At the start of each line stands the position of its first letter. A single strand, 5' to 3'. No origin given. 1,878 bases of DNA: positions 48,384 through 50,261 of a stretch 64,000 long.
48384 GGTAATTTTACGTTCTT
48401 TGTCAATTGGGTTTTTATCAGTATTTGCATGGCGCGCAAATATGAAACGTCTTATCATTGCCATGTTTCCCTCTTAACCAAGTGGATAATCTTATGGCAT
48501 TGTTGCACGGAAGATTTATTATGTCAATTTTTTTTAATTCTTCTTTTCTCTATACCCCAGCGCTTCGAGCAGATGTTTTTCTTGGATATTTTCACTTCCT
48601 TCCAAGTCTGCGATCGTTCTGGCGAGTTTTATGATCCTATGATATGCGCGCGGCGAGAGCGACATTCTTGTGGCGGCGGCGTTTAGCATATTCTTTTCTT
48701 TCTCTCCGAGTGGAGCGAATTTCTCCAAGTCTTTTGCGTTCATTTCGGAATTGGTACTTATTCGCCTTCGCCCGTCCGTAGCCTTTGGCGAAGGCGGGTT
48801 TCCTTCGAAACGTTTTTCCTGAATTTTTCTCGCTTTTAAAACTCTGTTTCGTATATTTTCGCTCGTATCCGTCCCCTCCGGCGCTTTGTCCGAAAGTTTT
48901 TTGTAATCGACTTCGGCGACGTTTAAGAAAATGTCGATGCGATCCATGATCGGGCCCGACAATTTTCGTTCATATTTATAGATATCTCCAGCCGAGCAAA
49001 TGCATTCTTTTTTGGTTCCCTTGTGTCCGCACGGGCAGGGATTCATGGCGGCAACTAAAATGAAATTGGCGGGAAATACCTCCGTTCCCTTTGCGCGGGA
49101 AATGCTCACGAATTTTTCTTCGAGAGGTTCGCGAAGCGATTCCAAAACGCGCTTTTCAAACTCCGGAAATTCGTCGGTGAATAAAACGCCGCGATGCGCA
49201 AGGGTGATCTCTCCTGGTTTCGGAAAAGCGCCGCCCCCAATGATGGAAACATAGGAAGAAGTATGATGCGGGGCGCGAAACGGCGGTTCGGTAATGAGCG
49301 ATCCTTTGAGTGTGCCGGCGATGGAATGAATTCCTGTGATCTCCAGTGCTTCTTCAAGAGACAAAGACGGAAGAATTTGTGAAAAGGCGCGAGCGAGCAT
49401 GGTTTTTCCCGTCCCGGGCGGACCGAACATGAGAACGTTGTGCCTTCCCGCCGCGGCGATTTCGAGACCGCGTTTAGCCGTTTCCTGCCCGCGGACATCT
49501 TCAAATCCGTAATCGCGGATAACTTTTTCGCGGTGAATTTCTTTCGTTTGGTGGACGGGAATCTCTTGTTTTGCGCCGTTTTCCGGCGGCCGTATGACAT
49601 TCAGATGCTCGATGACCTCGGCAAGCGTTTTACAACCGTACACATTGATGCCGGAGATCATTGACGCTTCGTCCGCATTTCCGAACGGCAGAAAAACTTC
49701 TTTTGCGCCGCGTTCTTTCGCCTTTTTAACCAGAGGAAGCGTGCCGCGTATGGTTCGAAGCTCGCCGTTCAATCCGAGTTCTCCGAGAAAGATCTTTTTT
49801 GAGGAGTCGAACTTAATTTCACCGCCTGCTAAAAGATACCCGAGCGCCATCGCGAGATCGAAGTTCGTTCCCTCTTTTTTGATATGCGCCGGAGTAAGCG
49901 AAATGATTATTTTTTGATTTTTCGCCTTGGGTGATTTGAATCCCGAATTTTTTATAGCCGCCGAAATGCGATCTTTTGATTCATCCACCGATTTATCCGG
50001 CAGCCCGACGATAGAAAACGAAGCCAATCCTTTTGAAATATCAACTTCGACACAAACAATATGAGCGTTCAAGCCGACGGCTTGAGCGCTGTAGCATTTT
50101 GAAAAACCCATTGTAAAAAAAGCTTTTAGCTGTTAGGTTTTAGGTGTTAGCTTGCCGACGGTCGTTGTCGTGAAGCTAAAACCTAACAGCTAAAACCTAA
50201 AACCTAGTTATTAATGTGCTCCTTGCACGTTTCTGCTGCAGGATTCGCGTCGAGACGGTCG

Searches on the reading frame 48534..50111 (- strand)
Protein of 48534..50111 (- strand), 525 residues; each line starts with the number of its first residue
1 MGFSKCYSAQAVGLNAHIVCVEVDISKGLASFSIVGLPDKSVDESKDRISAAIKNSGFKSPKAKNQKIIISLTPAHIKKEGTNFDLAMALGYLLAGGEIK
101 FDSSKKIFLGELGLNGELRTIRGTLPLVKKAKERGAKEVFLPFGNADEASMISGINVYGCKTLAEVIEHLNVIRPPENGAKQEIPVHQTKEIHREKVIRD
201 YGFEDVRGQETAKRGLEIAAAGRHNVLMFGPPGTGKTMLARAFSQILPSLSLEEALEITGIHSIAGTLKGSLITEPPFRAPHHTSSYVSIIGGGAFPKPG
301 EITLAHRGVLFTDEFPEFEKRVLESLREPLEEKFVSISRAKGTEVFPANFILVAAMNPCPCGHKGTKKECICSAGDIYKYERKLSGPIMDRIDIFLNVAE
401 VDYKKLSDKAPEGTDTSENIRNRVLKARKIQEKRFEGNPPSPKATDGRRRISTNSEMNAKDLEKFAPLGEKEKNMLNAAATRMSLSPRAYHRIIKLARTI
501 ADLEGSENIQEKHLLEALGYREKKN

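Call 66: search_protein_families(library=pfam, proteins=[window:48534-50111:-], max_evalue=0.0001)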
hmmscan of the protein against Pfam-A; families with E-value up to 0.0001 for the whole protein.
window:48534-50111:- (525 aa): 7 families
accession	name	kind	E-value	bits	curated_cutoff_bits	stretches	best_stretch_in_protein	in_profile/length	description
PF01078.27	Mg_chelatase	-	8.1e-87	290.4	20.3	1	203-405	2-206/207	Magnesium chelatase, subunit ChlI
PF13541.12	ChlI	-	3.7e-39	133.8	27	1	21-145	1-121/121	Subunit ChlI of Mg-chelatase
PF13335.12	Mg_chelatase_C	-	5.9e-31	107.4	26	1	415-521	2-94/94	Magnesium chelatase, subunit ChlI C-terminal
PF00493.29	MCM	-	4.1e-10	39.6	23.3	1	298-399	113-205/224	MCM P-loop domain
PF07728.20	AAA_5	-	4.9e-10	40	22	1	225-363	1-128/139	AAA domain (dynein-related subfamily)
PF00158.32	Sigma54_activat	-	2.8e-05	24.3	20.2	0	215-357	14-142/168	Sigma-54 interaction domain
PF00004.35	AAA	-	3.8e-05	24.6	21.2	0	226-247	1-22/131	ATPase family associated with various cellular activities (AAA)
